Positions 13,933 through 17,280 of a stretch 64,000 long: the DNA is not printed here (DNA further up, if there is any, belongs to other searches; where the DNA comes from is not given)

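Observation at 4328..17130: Eight-gene co-directional island with a Type III-like Mod/Res core embedded among SNF2 helicase, DUF4391, DUF2130 and AlbA_2 genes, matching no named defence system I can identify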

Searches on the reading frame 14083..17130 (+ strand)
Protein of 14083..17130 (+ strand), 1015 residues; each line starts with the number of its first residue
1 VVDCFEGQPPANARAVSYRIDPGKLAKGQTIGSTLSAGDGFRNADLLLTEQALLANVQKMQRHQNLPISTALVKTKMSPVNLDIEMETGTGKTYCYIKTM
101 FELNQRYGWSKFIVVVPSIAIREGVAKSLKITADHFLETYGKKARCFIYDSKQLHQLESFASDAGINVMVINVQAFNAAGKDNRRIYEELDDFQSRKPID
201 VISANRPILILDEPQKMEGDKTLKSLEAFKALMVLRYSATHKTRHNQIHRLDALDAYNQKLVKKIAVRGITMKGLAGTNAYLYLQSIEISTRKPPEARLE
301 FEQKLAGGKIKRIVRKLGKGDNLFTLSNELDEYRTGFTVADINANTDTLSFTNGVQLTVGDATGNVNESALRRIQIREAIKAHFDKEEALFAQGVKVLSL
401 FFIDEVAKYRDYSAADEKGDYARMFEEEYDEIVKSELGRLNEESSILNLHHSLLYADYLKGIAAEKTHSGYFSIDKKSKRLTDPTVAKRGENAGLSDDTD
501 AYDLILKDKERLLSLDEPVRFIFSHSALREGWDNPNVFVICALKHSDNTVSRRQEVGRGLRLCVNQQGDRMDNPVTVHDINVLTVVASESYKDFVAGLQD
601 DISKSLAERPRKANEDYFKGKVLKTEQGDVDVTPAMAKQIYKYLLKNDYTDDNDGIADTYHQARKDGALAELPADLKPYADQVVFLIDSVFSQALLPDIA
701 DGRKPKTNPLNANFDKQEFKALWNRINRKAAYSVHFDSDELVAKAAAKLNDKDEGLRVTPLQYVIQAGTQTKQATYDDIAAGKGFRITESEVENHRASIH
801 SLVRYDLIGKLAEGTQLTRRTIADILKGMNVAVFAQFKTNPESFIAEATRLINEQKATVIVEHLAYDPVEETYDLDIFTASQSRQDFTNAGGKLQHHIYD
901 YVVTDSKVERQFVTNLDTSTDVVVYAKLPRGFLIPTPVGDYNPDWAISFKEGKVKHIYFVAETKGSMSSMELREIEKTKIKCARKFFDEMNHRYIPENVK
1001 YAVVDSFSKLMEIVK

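Call 4: search_protein_families(library=pfam, proteins=[window:14083-17130:+], max_evalue=0.01)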
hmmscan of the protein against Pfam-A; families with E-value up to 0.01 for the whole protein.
window:14083-17130:+ (1015 aa): 3 families
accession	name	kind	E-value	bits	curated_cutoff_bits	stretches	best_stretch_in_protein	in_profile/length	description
PF19778.5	RE_endonuc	-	1.3e-34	118.7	23.4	1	896-1005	2-106/108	Endonuclease domain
PF04851.21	ResIII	-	3.5e-14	53.5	22.5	1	77-241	21-162/164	Type III restriction enzyme, res subunit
PF00270.35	DEAD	-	1e-07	32.3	26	1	80-242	15-161/167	DEAD/DEAH box helicase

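Call 5: search_protein_families(library=padloc, proteins=[window:14083-17130:+], max_evalue=0.001)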
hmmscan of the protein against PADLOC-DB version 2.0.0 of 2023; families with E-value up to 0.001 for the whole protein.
window:14083-17130:+ (1015 aa): 7 families
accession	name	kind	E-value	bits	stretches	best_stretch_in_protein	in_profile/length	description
PDLC03647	REase_III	-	0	1089.5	1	2-1014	19-986/989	Type III restriction enzyme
PDLC03649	REase_III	-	8.9e-105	349.6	1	36-992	33-948/973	Type III restriction enzyme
PDLC03650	REase_III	-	2e-07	27.8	1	517-563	376-422/898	Type III restriction enzyme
PDLC03653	REase_III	-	1.4e-06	24.7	1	510-565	417-472/883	Type III restriction enzyme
PDLC03648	REase_III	-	1.4e-05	21.4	1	518-601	310-386/871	Type III restriction enzyme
PDLC02707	PbeA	-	8.9e-05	19.2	1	84-242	273-414/672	PbeA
PDLC02706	PbeA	-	0.00013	18.7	1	86-246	292-436/722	PbeA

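Call 6: search_protein_families(library=ncbifam, proteins=[window:14083-17130:+], max_evalue=0.001)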
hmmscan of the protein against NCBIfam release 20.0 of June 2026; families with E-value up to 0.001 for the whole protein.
window:14083-17130:+ (1015 aa): 2 families
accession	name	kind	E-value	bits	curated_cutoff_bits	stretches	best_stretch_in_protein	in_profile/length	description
NF012027.0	PRK15483.1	equivalog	1.6e-117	393.8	564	1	55-1012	37-977/986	type III restriction-modification system endonuclease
NF046055.1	restr_BPTD_3080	equivalog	1.3e-07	30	800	1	848-983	807-935/970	BPTD_3080 family restriction endonuclease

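Call 39: search_solved_structures(query=window:14083-17130:+, max_evalue=0.001)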
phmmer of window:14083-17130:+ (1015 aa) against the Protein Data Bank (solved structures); distinct sequences matched with E-value up to 0.001: 1.
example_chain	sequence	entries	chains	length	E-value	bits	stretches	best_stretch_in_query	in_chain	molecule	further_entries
4zcf_C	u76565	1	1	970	9.1e-76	259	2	42-678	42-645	Restriction endonuclease EcoP15I, restriction subunit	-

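Call 55: search_dna_similar(query=window:14083-17130:+, collection=plasmids, mode=protein, max_rows=60, rows=spread, max_evalue=1e-20)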
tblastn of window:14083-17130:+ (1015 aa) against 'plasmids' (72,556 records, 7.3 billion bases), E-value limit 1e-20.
Records with a match: 287; places in all: 289; records where one place covers at least 80% of the query: 220.
Best place of each record, by identity: 80-90% 1; 60-80% 25; <60% 261.
By first word of the organism name: Escherichia 67; Enterococcus 31; Klebsiella 22; Salmonella 21; Bacillus 18; Listeria 16; Lactococcus 12; Acinetobacter 11; Vibrio 8; Enterobacter 7; and 45 more.
By predicted mobility (MOB-suite, as given by PLSDB): non-mobilizable 179; mobilizable 67; conjugative 41.
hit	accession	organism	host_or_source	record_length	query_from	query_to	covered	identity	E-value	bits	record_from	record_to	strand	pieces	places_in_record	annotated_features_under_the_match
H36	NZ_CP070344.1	Variovorax sp. PDNC026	cell culture,Plastic debris in ...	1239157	1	1015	100%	74.2%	0e+0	1547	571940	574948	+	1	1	none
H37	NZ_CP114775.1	Raoultella planticola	Homo sapiens,cell ...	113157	5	1015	100%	72.4%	0e+0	1504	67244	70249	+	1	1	DEAD/DEAH box helicase family protein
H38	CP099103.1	Escherichia coli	culture,Pooled sediment sample ...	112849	1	1014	100%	67.1%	0e+0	1394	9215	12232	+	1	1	DEAD/DEAH box helicase family protein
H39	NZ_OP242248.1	Escherichia coli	Homo sapiens,stool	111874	1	1014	100%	67.1%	0e+0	1393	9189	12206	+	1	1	DEAD/DEAH box helicase family protein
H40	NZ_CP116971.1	Escherichia coli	Sus scrofa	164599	1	1014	100%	66.9%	0e+0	1397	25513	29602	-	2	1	DEAD/DEAH box helicase family protein | IS30-like element ISApl1 family transposase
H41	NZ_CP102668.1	Sphingobium sp. JS3065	whole organism,chemical plant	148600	48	1014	95%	66.3%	0e+0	1321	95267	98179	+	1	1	DEAD/DEAH box helicase family protein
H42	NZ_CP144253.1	Acinetobacter baumannii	patient,Nanchang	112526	1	1015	100%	53.8%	0e+0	1082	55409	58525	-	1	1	DEAD/DEAH box helicase family protein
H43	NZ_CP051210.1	Acinetobacter sp. NEB149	cell culture,R.J.Roberts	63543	1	1015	100%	53.5%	0e+0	1072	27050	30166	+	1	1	DEAD/DEAH box helicase family protein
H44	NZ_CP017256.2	Clostridium taeniosporum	microbial cells,Lake Mainaki silt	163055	35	1014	97%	51.3%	0e+0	1015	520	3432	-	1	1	DEAD/DEAH box helicase family protein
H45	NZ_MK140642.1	Enterococcus faecalis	-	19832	1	1012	100%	43.8%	0e+0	800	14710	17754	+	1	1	DEAD/DEAH box helicase family protein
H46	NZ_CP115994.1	Enterococcus faecalis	faeces,pure culture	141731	1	1012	100%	43.7%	0e+0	800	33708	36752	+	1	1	DEAD/DEAH box helicase family protein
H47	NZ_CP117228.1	Listeria innocua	whole organism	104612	1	1012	100%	43.6%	0e+0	803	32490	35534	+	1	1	DEAD/DEAH box helicase family protein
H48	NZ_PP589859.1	Lactococcus sp.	Bacterial culture,Dairy environment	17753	1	1012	100%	43.5%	0e+0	801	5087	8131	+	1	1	DEAD/DEAH box helicase family protein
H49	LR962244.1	Enterococcus faecalis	-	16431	1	1012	100%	43.4%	0e+0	803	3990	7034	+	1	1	record has no annotation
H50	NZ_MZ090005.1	Listeria monocytogenes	-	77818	1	1012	100%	43.2%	0e+0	792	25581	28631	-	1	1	DEAD/DEAH box helicase family protein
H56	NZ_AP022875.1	Bacillus cereus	-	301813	1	991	98%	33.9%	2e-145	488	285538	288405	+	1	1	DEAD/DEAH box helicase family protein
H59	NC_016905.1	Shewanella baltica OS678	-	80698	38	992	94%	35.0%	1e-151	506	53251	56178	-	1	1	DEAD/DEAH box helicase family protein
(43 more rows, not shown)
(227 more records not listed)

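Call 56: get_annotated_region(hit=H48, flank=9000)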
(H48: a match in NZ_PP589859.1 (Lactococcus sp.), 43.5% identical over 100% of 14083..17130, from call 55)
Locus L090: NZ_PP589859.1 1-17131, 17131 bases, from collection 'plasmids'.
description: Lactococcus sp. strain LLUC029 plasmid pLLUC029D, complete sequence
organism: Lactococcus sp. (NCBI taxid 44273)
taxonomy: Bacteria; Bacillota; Bacilli; Lactobacillales; Streptococcaceae; Lactococcus; Lactococcus sp.
host: -; source: Bacterial culture,Dairy environment; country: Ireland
typing (MOB-suite, as given by PLSDB): mobilizable; replicon rep_cluster_556
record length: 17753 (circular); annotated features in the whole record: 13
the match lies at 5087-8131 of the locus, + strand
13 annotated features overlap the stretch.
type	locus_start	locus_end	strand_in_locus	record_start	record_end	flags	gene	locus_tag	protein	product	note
CDS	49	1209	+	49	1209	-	-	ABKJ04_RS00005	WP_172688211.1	RepB family plasmid replication initiator protein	GO:0006270 - DNA replication initiation [Evidence IEA]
CDS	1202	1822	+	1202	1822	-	-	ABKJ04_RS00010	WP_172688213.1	DNA-binding protein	-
CDS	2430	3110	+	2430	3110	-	-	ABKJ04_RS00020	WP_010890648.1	IS6-like element ISS1S family transposase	GO:0006313 - DNA transposition [Evidence IEA]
CDS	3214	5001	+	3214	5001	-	-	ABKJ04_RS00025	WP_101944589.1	site-specific DNA-methyltransferase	GO:0006306 - obsolete DNA methylation [Evidence IEA]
CDS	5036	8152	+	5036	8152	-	-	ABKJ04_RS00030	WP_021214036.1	DEAD/DEAH box helicase family protein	-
CDS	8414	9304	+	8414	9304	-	-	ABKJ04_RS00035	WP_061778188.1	IS982 family transposase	-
CDS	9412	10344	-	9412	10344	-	-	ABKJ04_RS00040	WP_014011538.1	DMT family transporter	GO:0055085 - transmembrane transport [Evidence IEA]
CDS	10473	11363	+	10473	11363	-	-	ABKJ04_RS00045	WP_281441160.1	IS982 family transposase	-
CDS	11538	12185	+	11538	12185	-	pcp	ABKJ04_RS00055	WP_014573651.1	pyroglutamyl-peptidase I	GO:0030163 - protein catabolic process [Evidence IEA]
CDS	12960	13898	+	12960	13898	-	-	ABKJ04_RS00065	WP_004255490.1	2-dehydropantoate 2-reductase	GO:0015940 - pantothenate biosynthetic process [Evidence IEA]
CDS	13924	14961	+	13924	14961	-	-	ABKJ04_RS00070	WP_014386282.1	PTS sugar transporter subunit IIC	-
CDS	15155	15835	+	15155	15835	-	-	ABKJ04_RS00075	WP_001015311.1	IS6-like element IS1216 family transposase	GO:0006313 - DNA transposition [Evidence IEA]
CDS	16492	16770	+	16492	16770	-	-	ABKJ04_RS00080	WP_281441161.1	cytochrome B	-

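Call 57: get_annotated_region(hit=H59, flank=9000)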
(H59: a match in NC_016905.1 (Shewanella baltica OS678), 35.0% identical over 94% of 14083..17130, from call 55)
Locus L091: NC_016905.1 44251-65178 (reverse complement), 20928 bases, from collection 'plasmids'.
description: Shewanella baltica OS678 plasmid pSBAL67801, complete sequence
organism: Shewanella baltica OS678 (NCBI taxid 693973)
taxonomy: Bacteria; Pseudomonadota; Gammaproteobacteria; Alteromonadales; Shewanellaceae; Shewanella; Shewanella baltica; Shewanella baltica OS678
host: -; source: -; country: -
typing (MOB-suite, as given by PLSDB): conjugative; replicon rep_cluster_559; relaxase MOBF; mating-pair formation MPF_F
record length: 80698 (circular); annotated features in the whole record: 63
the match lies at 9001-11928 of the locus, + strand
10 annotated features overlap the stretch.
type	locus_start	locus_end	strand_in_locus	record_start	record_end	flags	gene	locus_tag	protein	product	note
CDS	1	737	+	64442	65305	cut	-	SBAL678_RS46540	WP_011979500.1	delta-class carbonic anhydrase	-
CDS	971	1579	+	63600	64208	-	-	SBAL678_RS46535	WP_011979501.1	recombinase family protein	-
CDS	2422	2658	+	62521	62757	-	-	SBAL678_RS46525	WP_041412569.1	hypothetical protein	-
CDS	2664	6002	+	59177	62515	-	-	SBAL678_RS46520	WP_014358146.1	helicase-related protein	-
CDS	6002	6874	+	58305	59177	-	-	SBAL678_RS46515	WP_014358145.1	DUF4391 domain-containing protein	-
CDS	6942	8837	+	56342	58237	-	-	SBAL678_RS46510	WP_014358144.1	site-specific DNA-methyltransferase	GO:0006306 - DNA methylation [Evidence IEA]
CDS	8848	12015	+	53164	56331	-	-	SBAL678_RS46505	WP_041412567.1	DEAD/DEAH box helicase family protein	-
CDS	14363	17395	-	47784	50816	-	-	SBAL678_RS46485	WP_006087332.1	Tn3 family transposase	-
CDS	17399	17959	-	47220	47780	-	-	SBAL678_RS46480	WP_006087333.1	recombinase family protein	GO:0006310 - DNA recombination [Evidence IEA]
CDS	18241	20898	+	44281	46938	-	-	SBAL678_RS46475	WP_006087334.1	M66 family metalloprotease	-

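Call 58: get_annotated_region(hit=H56, flank=9000)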
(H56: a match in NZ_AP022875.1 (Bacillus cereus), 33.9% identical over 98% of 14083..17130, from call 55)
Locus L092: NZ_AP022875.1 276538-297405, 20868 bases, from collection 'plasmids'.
description: Bacillus cereus strain MRY14-0057 plasmid pMRY14-0057_1, complete sequence
organism: Bacillus cereus (NCBI taxid 1396)
taxonomy: Bacteria; Bacillota; Bacilli; Bacillales; Bacillaceae; Bacillus; Bacillus cereus
host: -; source: -; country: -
typing (MOB-suite, as given by PLSDB): non-mobilizable; replicon rep_cluster_125; mating-pair formation MPF_T
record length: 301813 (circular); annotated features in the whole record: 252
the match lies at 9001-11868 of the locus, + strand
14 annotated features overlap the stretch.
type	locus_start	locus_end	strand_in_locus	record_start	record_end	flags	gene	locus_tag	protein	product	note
CDS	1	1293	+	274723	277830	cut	drmA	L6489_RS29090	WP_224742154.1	DISARM system helicase DrmA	-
CDS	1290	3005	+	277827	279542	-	-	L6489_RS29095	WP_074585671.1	DUF1998 domain-containing protein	-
CDS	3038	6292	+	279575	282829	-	-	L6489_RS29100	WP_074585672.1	helicase-related protein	-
CDS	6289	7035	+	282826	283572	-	-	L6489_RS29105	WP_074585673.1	DUF4391 domain-containing protein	-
CDS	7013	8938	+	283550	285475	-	-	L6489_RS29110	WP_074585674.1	site-specific DNA-methyltransferase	GO:0006306 - DNA methylation [Evidence IEA]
CDS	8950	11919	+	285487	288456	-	-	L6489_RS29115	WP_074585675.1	DEAD/DEAH box helicase family protein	-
CDS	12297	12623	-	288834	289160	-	-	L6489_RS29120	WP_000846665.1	helix-turn-helix transcriptional regulator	-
CDS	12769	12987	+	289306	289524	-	-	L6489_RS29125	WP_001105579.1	helix-turn-helix transcriptional regulator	-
CDS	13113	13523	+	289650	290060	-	-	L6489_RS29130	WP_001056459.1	hypothetical protein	-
CDS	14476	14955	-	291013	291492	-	-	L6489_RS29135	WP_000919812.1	CPBP family intramembrane glutamic endopeptidase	GO:0071586 - CAAX-box protein processing [Evidence IEA]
CDS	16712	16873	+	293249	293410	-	-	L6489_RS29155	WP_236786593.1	hypothetical protein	-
CDS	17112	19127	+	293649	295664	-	-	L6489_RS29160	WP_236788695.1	hypothetical protein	-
CDS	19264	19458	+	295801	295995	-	-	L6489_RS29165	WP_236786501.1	hypothetical protein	-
CDS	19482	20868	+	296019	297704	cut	-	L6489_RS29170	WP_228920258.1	tyrosine-type recombinase/integrase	GO:0015074 - DNA integration [Evidence IEA]; GO:0006310 - DNA recombination [Evidence IEA]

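Call 59: get_annotated_region(hit=H47, flank=9000)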
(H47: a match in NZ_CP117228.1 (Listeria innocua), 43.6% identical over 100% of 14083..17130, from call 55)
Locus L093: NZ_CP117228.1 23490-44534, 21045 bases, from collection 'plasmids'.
description: Listeria innocua strain ATCC 33090 plasmid pATCC33090_1, complete sequence
organism: Listeria innocua (NCBI taxid 1642)
taxonomy: Bacteria; Bacillota; Bacilli; Bacillales; Listeriaceae; Listeria; Listeria innocua
host: -; source: whole organism; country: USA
typing (MOB-suite, as given by PLSDB): mobilizable; replicon rep_cluster_110,rep_cluster_554,rep_cluster_554; relaxase MOBP,MOBP
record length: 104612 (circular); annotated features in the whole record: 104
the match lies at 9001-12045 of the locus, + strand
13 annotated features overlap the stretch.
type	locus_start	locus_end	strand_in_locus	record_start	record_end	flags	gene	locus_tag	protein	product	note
CDS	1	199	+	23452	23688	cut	-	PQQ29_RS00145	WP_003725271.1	helix-turn-helix transcriptional regulator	-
CDS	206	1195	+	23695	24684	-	-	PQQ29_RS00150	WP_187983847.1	hypothetical protein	-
CDS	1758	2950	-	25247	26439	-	-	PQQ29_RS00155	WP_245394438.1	IS3 family transposase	-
CDS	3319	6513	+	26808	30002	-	-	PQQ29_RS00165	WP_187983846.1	helicase-related protein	-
CDS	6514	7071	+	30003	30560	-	-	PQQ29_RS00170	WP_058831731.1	hypothetical protein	-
CDS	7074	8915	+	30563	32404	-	-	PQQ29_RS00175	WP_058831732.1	site-specific DNA-methyltransferase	GO:0006306 - DNA methylation [Evidence IEA]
CDS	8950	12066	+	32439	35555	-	-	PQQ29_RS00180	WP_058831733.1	DEAD/DEAH box helicase family protein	-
CDS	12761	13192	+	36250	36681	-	-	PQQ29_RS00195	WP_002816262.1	CopY/TcrY family copper transport repressor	GO:0006825 - copper ion transport [Evidence IEA]; GO:0006355 - regulation of DNA-templated transcription [Evidence IEA]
CDS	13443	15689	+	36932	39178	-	-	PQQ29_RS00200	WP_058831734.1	heavy metal translocating P-type ATPase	GO:0006825 - copper ion transport [Evidence IEA]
CDS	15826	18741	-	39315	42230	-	-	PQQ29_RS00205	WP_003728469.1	Tn3 family transposase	-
CDS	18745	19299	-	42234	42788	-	-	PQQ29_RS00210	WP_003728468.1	recombinase family protein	GO:0006310 - DNA recombination [Evidence IEA]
predicted_resistance_gene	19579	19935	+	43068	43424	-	cadC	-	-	Cd(II)-sensing metalloregulatory transcriptional repressor CadC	predicted by amrfinderplus; class CADMIUM; identity 100.0%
CDS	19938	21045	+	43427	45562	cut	-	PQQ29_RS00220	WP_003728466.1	heavy metal translocating P-type ATPase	-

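Call 60: get_annotated_region(hit=H46, flank=9000)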
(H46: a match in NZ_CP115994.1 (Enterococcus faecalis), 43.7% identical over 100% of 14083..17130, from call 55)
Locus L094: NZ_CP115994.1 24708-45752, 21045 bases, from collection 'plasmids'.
description: Enterococcus faecalis strain ESC1 plasmid pESC2, complete sequence
organism: Enterococcus faecalis (NCBI taxid 1351)
taxonomy: Bacteria; Bacillota; Bacilli; Lactobacillales; Enterococcaceae; Enterococcus; Enterococcus faecalis
host: -; source: faeces,pure culture; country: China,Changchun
typing (MOB-suite, as given by PLSDB): mobilizable; replicon rep_cluster_1118,rep_cluster_554,rep_cluster_976,rep_cluster_992; relaxase MOBC,MOBV
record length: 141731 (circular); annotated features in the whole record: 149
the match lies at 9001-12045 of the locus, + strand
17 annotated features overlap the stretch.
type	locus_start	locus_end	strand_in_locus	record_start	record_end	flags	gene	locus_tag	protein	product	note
CDS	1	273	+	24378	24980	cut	-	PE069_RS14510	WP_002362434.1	protein adenylyltransferase Fic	-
CDS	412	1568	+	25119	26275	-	-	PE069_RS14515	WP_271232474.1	IS3 family transposase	-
CDS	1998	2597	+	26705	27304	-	-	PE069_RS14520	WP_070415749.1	tyrosine-type recombinase/integrase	GO:0015074 - DNA integration [Evidence IEA]; GO:0006310 - DNA recombination [Evidence IEA]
CDS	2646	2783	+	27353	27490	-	-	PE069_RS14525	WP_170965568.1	hypothetical protein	-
CDS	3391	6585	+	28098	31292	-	-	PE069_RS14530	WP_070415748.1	helicase-related protein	-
CDS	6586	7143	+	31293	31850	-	-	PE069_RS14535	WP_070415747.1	hypothetical protein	-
CDS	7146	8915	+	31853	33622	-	-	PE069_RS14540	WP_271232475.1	site-specific DNA-methyltransferase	GO:0006306 - DNA methylation [Evidence IEA]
CDS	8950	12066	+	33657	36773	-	-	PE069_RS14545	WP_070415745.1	DEAD/DEAH box helicase family protein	-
CDS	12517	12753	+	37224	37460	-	-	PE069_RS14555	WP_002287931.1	AbrB/MazE/SpoVT family DNA-binding domain-containing protein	-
CDS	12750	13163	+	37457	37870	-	-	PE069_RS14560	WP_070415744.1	type II toxin-antitoxin system death-on-curing family toxin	-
CDS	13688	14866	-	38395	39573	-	-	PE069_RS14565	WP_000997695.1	IS256-like element ISEf1 family transposase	GO:0006313 - DNA transposition [Evidence IEA]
CDS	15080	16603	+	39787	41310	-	-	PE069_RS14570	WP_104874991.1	DNA/RNA helicase domain-containing protein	-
CDS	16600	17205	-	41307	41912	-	-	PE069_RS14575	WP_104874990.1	recombinase family protein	GO:0006310 - DNA recombination [Evidence IEA]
CDS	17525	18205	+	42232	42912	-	-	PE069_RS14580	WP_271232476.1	IS6-like element IS1216 family transposase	GO:0006313 - DNA transposition [Evidence IEA]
CDS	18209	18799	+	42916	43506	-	-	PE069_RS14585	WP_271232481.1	site-specific integrase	-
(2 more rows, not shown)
